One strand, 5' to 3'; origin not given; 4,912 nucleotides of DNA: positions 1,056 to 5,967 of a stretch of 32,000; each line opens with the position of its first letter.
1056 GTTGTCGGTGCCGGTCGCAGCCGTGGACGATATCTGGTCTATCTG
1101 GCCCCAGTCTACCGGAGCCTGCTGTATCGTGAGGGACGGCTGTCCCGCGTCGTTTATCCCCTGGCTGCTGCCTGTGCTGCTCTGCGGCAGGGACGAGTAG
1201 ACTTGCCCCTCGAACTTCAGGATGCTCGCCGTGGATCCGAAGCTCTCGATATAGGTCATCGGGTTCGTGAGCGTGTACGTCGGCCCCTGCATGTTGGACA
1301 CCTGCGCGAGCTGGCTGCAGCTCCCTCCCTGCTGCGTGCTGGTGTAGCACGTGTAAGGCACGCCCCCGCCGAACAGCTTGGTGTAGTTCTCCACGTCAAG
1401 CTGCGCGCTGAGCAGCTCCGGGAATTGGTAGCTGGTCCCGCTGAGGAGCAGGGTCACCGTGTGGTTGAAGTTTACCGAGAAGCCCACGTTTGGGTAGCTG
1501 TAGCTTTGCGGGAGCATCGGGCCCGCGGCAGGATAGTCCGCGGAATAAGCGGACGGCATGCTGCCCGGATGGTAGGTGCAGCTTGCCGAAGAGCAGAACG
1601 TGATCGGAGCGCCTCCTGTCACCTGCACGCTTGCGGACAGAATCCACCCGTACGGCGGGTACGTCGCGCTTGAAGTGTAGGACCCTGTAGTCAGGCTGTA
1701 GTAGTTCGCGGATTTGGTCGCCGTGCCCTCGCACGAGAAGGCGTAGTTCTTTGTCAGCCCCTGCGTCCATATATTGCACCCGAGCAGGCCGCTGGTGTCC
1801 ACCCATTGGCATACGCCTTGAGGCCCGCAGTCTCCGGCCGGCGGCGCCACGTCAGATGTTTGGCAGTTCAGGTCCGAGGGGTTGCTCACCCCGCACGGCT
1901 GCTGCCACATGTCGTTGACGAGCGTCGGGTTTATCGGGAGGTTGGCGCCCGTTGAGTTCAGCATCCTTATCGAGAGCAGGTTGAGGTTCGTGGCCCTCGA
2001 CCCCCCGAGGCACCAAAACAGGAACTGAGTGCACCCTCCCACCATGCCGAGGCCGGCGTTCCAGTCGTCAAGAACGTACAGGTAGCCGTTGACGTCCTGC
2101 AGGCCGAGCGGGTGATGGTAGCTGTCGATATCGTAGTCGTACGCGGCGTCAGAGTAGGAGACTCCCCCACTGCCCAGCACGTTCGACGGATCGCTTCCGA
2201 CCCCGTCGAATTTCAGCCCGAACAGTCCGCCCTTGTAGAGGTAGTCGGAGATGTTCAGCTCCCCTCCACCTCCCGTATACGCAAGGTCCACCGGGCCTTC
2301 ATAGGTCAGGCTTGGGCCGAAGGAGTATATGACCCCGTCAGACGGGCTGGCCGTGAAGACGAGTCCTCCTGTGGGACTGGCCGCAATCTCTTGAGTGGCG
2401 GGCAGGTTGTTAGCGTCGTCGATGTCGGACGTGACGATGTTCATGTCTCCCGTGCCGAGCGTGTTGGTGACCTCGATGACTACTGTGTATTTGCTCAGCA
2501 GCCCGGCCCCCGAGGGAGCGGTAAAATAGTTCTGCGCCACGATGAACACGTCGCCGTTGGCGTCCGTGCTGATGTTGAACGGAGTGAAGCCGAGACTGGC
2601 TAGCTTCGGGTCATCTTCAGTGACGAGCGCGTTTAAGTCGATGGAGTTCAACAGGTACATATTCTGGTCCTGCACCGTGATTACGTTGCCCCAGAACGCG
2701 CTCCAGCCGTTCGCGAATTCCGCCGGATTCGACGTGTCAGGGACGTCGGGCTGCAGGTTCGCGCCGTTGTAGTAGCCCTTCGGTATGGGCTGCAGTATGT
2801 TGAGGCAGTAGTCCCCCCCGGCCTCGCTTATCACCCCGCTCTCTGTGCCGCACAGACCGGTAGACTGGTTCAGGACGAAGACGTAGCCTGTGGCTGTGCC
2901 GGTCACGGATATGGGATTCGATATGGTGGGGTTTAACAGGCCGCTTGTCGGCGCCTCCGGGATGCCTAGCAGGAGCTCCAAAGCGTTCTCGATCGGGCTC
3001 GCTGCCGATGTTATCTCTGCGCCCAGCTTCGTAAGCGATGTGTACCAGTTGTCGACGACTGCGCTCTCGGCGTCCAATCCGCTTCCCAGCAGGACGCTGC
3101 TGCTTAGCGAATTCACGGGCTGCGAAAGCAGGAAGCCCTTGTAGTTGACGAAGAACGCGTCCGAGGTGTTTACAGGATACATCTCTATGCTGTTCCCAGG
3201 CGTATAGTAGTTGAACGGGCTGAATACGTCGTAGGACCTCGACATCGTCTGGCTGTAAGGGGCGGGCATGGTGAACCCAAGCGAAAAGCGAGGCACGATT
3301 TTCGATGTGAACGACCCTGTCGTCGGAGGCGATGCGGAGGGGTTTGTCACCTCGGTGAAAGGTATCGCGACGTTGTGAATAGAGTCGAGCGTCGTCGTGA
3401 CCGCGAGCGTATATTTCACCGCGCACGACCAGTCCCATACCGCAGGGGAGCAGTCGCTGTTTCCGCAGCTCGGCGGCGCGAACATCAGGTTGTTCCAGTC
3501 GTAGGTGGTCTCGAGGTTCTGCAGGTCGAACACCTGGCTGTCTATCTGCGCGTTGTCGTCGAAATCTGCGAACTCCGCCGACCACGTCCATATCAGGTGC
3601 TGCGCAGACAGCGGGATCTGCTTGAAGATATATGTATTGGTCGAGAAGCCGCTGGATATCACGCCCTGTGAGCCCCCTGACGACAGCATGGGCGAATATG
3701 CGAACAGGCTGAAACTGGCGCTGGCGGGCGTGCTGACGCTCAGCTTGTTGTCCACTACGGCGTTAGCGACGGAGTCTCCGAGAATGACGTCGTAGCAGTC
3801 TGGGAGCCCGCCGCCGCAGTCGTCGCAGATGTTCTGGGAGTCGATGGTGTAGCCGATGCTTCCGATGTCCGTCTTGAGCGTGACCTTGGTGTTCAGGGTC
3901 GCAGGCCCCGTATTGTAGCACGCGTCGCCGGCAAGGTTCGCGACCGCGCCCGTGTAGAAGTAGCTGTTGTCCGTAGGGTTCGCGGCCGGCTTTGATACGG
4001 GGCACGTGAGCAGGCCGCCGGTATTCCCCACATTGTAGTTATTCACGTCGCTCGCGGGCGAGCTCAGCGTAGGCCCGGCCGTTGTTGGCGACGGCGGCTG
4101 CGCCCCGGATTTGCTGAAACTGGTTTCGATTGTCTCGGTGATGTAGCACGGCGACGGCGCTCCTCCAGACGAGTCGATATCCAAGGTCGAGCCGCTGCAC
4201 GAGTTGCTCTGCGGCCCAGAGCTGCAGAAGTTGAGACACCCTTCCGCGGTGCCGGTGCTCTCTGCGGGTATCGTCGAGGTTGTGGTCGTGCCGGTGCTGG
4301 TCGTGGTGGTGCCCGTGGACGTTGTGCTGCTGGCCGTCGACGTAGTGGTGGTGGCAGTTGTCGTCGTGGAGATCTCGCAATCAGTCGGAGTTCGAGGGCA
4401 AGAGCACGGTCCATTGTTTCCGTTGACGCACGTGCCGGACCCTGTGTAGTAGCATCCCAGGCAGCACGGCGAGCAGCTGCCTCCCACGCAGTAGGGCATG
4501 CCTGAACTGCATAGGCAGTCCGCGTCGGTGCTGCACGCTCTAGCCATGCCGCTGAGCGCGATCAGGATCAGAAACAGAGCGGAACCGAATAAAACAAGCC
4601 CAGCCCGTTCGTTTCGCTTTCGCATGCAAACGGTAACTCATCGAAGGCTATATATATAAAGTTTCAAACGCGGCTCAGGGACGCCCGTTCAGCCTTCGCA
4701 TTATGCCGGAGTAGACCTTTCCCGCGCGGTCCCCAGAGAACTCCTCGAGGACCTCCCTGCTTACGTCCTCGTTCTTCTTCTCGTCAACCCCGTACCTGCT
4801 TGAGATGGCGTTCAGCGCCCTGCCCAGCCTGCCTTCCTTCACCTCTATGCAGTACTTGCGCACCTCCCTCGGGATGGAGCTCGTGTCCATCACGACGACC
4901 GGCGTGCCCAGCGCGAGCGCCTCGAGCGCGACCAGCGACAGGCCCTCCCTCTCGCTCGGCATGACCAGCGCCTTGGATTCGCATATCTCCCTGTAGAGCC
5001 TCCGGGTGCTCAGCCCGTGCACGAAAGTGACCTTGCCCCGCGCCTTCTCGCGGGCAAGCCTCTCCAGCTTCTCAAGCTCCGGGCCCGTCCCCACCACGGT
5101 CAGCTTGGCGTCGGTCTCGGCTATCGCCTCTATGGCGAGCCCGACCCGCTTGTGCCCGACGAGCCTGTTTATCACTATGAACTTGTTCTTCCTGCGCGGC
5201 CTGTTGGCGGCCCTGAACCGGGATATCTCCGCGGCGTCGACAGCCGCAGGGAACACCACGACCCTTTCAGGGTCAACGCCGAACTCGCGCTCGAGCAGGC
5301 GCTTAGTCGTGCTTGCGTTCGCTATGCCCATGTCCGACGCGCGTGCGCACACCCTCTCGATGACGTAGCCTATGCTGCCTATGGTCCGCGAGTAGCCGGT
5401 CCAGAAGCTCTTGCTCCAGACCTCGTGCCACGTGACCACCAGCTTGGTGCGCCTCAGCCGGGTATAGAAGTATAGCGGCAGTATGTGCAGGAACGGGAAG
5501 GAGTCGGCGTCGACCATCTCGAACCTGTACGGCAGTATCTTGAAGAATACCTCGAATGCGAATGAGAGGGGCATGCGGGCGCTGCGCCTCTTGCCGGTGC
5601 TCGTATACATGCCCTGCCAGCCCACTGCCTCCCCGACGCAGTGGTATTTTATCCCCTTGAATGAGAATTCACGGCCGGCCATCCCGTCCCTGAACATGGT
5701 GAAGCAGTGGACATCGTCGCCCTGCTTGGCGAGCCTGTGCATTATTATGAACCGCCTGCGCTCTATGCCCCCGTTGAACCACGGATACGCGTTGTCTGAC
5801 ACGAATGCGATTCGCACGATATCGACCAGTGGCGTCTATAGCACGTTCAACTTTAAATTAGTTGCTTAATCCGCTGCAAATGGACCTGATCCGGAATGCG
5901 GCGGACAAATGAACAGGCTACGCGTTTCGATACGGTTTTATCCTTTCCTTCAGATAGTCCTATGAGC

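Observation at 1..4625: Giant (>1,540 aa, still open at the window edge) secreted cysteine-rich surface protein missed by the ORF track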

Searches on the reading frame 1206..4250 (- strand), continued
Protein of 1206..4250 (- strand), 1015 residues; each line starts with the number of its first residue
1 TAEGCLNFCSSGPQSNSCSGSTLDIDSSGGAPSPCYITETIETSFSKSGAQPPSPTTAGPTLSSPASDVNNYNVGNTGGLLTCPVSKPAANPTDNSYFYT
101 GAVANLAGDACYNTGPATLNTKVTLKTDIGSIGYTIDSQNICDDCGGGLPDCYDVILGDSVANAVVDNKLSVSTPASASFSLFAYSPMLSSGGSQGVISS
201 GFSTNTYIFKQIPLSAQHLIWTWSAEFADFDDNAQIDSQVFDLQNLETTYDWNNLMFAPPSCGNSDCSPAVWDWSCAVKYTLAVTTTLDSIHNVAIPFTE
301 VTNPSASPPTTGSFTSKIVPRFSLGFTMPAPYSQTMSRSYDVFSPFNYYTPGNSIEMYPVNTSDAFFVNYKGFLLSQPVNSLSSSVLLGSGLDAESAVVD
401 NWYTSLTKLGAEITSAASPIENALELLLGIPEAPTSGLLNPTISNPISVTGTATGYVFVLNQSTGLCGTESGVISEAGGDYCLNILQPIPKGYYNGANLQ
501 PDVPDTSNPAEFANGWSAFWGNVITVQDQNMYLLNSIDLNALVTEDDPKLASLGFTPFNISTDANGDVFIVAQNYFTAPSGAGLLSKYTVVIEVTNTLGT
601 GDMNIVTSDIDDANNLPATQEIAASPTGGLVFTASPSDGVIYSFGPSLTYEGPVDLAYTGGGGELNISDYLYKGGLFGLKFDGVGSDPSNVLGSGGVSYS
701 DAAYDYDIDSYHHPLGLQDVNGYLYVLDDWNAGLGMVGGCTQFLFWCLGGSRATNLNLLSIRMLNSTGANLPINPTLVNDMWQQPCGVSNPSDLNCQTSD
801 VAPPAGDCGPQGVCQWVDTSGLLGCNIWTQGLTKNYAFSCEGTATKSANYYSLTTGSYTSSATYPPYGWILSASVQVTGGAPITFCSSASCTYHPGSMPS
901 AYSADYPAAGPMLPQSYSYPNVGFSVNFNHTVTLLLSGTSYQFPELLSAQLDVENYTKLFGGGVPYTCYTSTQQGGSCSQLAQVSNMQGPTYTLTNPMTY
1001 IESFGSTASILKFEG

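Call 65: fold_search(model_id=the predicted structure, library=pdb)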
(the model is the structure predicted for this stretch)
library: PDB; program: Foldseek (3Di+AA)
matches with E <= 10: 733; with E <= 0.001: 12
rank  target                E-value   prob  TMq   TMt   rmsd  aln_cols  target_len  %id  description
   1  7fh6                  1.0e-05  1.00  0.16  0.24   8.5       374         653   10  Friedel-Crafts alkylation enzyme CylK (released 2022-02-16)
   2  7fh7                  1.5e-05  1.00  0.17  0.25   7.9       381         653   10  Friedel-Crafts alkylation enzyme CylK mutant Y37F (released 2022-02-16)
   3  7fh8                  1.7e-05  1.00  0.17  0.25   8.0       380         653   10  Friedel-Crafts alkylation enzyme CylK mutant H391A (released 2022-02-16)
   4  1l0q_A                3.6e-05  0.99  0.12  0.28  20.1       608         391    9  Tandem YVTN beta-propeller and PKD domains from an archaeal surface layer protein (released 2002-11-06)
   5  3vh0_A                4.3e-04  1.00  0.13  0.35  14.2       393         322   10  Crystal structure of E. coli YncE complexed with DNA (released 2011-11-16)
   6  5c2v_B                4.3e-04  0.95  0.11  0.25  19.1       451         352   10  Kuenenia stuttgartiensis Hydrazine Synthase (released 2015-10-14)
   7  3fvz                  4.5e-04  0.98  0.11  0.28  17.6       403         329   10  Structure of Peptidyl-alpha-hydroxyglycine alpha-Amidating Lyase (PAL) (released 2009-09-01)
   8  8g2z_0U               5.6e-04  0.47  0.12  0.18  23.5       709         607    8  48-nm doublet microtubule from Tetrahymena thermophila strain CU428 (released 2023-06-14)
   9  7mq8_LN               6.2e-04  0.84  0.12  0.17  23.3       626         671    8  Cryo-EM structure of the human SSU processome, state pre-A1 (released 2021-09-22)
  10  3vgz_C                7.6e-04  1.00  0.13  0.35  14.2       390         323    9  Crystal structure of E. coli YncE (released 2011-11-16)
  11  4h5j_B                8.9e-04  1.00  0.13  0.34  12.2       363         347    9  Crystal Structure of the Guanine Nucleotide Exchange Factor Sec12 (P64 form) (released 2012-11-07)
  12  9dta_B                8.9e-04  1.00  0.16  0.38  13.9       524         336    8  Crystal structure of the WDR domain of WDR91 in complex with DR3448 (released 2024-10-16)
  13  6m8s_G                1.0e-03  0.85  0.10  0.23  28.5       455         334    7  Crystal structure of the KCTD12 H1 domain in complex with Gbeta1gamma2 subunits (released 2019-02-27)
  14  8jut_A                1.2e-03  0.99  0.11  0.03  12.8       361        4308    9  rat megalin RAP complex (released 2024-06-19)
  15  9cwm_B                1.2e-03  0.97  0.13  0.04  15.7       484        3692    8  Cryo-EM structure of human Low-density lipoprotein receptor-related protein 2 (released 2025-08-06)
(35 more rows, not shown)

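Call 71: fold_search(model_id=the predicted structure, library=viral)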
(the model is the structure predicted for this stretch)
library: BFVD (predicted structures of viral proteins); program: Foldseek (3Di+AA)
matches with E <= 10: 158; with E <= 0.001: 3
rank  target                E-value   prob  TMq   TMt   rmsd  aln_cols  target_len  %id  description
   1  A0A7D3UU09            1.0e-05  1.00  0.18  0.29  15.3       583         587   12  NHl repeat unit of beta-propeller protein [Fadolivirus FV1/VV64]
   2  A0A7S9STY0            2.6e-04  0.69  0.11  0.12  24.5       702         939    9  Uncharacterized protein [Virus NIOZ-UU157]
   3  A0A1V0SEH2            3.7e-04  1.00  0.14  0.23  21.3       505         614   11  Collagen triple helix repeat motif-containing protein (Fragment) [Indivirus ILV1]
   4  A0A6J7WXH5            1.1e-03  1.00  0.10  0.18  10.5       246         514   11  Uncharacterized protein [uncultured Caudovirales phage]
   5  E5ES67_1              1.5e-03  0.89  0.17  0.18  19.3       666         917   10  (no name in the UniProt tables at hand)
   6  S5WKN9                1.6e-03  0.87  0.12  0.27  16.6       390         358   13  Uncharacterized protein [Pseudomonas phage PaBG]
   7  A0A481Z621            1.7e-03  0.97  0.18  0.26  16.1       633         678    8  Collagen triple helix repeat protein [Pithovirus LCPAC104]
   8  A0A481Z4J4            1.8e-03  0.97  0.18  0.35  14.8       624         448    9  Uncharacterized protein [Pithovirus LCPAC104]
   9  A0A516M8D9            1.9e-03  1.00  0.13  0.25  15.2       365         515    9  (no name in the UniProt tables at hand)
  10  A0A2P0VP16            2.5e-03  0.98  0.14  0.15  17.2       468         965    8  TIR/WD40 domain-containing protein [Tetraselmis virus 1]
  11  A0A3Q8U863            2.6e-03  0.97  0.16  0.28  14.8       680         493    6  BTB/POZ domain-containing protein [Megavirus baoshan]
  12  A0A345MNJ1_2          2.6e-03  0.69  0.16  0.13  23.2       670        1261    8  (no name in the UniProt tables at hand)
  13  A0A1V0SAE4            2.9e-03  0.97  0.14  0.18  18.4       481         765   10  Bulb-type lectin domain-containing protein [Catovirus CTV1]
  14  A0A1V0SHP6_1          3.1e-03  0.54  0.11  0.14  32.6       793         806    8  Collagen triple helix repeat containing protein [Klosneuvirus KNV1]
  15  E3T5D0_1              3.2e-03  0.80  0.13  0.16  13.7       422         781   10  DUF2341 domain-containing protein [Cafeteria roenbergensis virus (strain BV-PW1)]
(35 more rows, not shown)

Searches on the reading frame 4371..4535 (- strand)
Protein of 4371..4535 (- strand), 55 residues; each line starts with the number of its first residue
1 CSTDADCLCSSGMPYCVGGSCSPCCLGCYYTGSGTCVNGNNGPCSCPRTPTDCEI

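Call 87: search_solved_structures(query=window:4371-4535:-, max_evalue=10)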
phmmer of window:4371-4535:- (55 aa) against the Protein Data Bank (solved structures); distinct sequences matched with E-value up to 10: 2.
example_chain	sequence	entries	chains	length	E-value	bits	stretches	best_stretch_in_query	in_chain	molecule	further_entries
6ggz_1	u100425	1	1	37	0.67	13.6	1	15-44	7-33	Potassium channel toxin alpha-KTx 15.3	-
6ay8_A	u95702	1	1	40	0.71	13.5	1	15-48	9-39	Potassium channel toxin alpha-KTx 15.8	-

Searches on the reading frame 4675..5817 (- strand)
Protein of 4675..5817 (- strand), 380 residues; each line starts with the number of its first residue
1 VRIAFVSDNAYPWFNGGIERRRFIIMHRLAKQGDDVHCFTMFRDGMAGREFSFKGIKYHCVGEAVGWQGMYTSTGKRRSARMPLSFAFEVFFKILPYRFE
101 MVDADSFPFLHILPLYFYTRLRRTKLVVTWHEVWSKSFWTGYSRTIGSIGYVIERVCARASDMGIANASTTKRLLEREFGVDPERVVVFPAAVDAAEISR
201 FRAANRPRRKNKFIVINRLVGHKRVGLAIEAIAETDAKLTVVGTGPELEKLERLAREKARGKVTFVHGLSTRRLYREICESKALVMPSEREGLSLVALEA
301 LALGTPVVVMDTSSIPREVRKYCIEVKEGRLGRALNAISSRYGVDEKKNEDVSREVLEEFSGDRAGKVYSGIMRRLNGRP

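Call 7: search_protein_families(library=pfam, proteins=[window:4675-5817:-], max_evalue=0.001)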
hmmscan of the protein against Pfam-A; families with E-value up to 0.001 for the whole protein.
window:4675-5817:- (380 aa): 5 families
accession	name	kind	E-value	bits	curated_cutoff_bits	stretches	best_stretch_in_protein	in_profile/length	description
PF00534.26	Glycos_transf_1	-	2.4e-22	79.7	26.4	1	203-320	8-132/172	Glycosyl transferases group 1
PF13692.12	Glyco_trans_1_4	-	1.1e-16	61.9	27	1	212-319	3-115/142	Glycosyl transferases group 1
PF13439.12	Glyco_transf_4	-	4.4e-16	59.8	28.5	1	16-196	2-169/170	Glycosyltransferase Family 4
PF20706.3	GT4-conflict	-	1.2e-12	47.9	26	1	172-322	162-323/385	Family 4 Glycosyltransferase in conflict systems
PF13579.12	Glyco_trans_4_4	-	1.7e-10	41.9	29.7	1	16-191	1-157/158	Glycosyl transferase 4-like domain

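Call 80: search_protein_families(library=ncbifam, proteins=[window:4675-5817:-], max_evalue=0.01)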
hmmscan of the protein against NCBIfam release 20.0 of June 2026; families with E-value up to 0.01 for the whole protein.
window:4675-5817:- (380 aa): 32 families (the best 25 are shown)
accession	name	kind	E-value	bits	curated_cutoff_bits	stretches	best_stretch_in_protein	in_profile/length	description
NF047880.1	glyco_SdgA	exception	2.6e-13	49.4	800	1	200-319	305-428/488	serine-aspartate repeat adhesin O-glycosyltransferase SdgA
NF050063.1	ProtGlycPglJ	equivalog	1.8e-12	47.2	500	1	155-319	139-304/363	N-acetylgalactosamine-N,N'-diacetylbacillosaminyl-diphospho-undecaprenol 4-alpha-N-acetylgalactosaminyltransferase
NF041010.1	glycosy_Agl16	equivalog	2.6e-12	46.3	575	1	123-313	104-286/352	glycosylation protein Agl16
NF047684.1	TeichurnBiosyTuaC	equivalog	4.1e-12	45.7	550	1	204-365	213-378/391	teichuronic acid biosynthesis protein TuaC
TIGR03999.1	thiol_BshA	equivalog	5.9e-11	41.9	273.7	1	233-318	226-310/375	N-acetyl-alpha-D-glucosaminyl L-malate synthase BshA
NF041876.1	EPS_EpsE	equivalog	5.4e-10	39.1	400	1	181-315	183-330/389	exopolysaccharide biosynthesis GT4 family glycosyltransferase EpsE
TIGR04047.1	MSMEG_0565_glyc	hypoth_equivalog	2.9e-09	36.5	259.85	1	271-365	267-363/373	MSMEG_0565 family glycosyltransferase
NF007396.0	PRK09922.1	equivalog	4.1e-09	35.8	385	1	166-319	141-298/361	lipopolysaccharide 1,6-galactosyltransferase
TIGR02095.1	glgA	subfamily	4.7e-09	35.4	328.45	1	211-318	295-406/477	glycogen/starch synthase, ADP-glucose type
TIGR04157.1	glyco_rSAM_CFB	subfamily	9.2e-09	34.8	400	1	151-317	160-337/406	TIGR04157 family glycosyltransferase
NF046085.1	XrtY_assoc_Gly1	equivalog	9.4e-08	31.3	400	1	181-320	179-324/387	XrtY-associated glycosyltransferase XYAG1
TIGR03449.1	mycothiol_MshA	equivalog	2.5e-07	29.9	462.5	1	159-320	163-343/406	D-inositol-3-phosphate glycosyltransferase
TIGR03088.1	stp2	hypoth_equivalog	2.9e-07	29.9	409.05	1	233-371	226-368/374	TIGR03088 family PEP-CTERM/XrtA system glycosyltransferase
TIGR02149.1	glgA_Coryne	subfamily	4.7e-07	29.3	302.4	1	124-319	107-322/391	glycogen synthase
NF053787.1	GlcN_PG_synth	equivalog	8.1e-07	28.2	480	1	259-358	239-340/361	N-acetylglucosaminyl phosphatidylglycerol synthase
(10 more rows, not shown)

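Call 90: find_encoding_contigs(protein=window:4675-5817:-, flank=10000, max_places=3)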
Protein window:4675-5817:- (380 aa): 7 contigs read that carry it; 3 places shown.
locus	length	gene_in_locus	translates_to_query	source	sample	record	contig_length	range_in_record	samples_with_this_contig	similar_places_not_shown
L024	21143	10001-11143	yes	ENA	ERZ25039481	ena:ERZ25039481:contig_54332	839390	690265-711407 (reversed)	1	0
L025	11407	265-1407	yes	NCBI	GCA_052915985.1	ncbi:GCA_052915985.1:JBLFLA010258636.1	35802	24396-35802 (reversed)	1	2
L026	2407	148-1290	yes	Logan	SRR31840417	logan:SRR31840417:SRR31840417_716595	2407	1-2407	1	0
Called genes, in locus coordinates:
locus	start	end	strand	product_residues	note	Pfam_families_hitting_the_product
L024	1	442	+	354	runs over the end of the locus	PF01992:vATP-synt_AC39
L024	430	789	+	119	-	PF01990:ATP-synt_F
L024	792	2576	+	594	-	PF02874:ATP-synt_ab_N, PF16886:ATP-synt_ab_Xtn, PF00006:ATP-synt_ab, PF22919:ATP-synt_VA_C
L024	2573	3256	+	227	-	PF02874:ATP-synt_ab_N, PF00006:ATP-synt_ab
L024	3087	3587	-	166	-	-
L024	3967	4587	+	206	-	PF01813:ATP-synt_D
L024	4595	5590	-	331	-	-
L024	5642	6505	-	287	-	PF02775:TPP_enzyme_C, PF12367:PFO_beta_C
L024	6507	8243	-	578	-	PF01558:POR, PF01855:POR_N, PF02780:Transketolase_C (weak)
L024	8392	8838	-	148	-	-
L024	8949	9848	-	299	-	PF13385:Laminin_G_3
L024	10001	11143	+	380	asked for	PF13439:Glyco_transf_4, PF13579:Glyco_trans_4_4, PF20706:GT4-conflict, PF00534:Glycos_transf_1, PF13692:Glyco_trans_1_4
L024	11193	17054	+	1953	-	-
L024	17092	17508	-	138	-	PF00903:Glyoxalase, PF13669:Glyoxalase_4 (weak)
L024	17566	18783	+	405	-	-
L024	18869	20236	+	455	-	-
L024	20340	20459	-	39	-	-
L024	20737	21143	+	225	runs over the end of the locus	-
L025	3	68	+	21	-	?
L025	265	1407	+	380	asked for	PF13439:Glyco_transf_4, PF13579:Glyco_trans_4_4, PF20706:GT4-conflict, PF00534:Glycos_transf_1, PF13692:Glyco_trans_1_4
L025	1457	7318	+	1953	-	-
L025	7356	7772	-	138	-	PF00903:Glyoxalase, PF13669:Glyoxalase_4 (weak)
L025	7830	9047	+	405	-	-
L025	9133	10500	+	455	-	-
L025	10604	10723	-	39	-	-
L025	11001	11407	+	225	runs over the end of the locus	-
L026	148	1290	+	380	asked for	PF13439:Glyco_transf_4, PF13579:Glyco_trans_4_4, PF20706:GT4-conflict, PF00534:Glycos_transf_1, PF13692:Glyco_trans_1_4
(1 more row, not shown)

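Call 94: search_protein_families(library=pfam, proteins=[L024:17566-18783:+, L024:18869-20236:+, L024:11193-17054:+], max_evalue=0.1)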
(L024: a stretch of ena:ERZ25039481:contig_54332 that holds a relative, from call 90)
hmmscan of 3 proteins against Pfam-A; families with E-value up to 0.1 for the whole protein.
L024:17566-18783:+ (405 aa): 0 families

L024:18869-20236:+ (455 aa): 2 families
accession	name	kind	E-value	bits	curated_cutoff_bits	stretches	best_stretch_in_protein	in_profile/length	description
PF08275.17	DNAG_N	-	0.007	16.9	26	1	213-297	5-86/128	DNA primase catalytic core, N-terminal domain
PF13847.12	Methyltransf_31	-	0.057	13.5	27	0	169-213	85-129/145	Methyltransferase domain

L024:11193-17054:+ (1953 aa): 0 families

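Call 97: search_protein_families(library=ncbifam, proteins=[L024:11193-17054:+, L024:16752-17054:+], max_evalue=1)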
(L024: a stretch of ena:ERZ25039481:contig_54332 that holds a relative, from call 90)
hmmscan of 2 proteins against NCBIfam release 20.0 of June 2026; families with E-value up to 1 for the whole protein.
L024:11193-17054:+ (1953 aa): 0 families

L024:16752-17054:+ (100 aa): 1 family
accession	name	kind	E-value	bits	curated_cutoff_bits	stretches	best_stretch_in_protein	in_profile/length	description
NF047828.1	T3SSXpsI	equivalog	0.099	12.7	150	1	55-93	3-41/132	type II secretion system protein XpsI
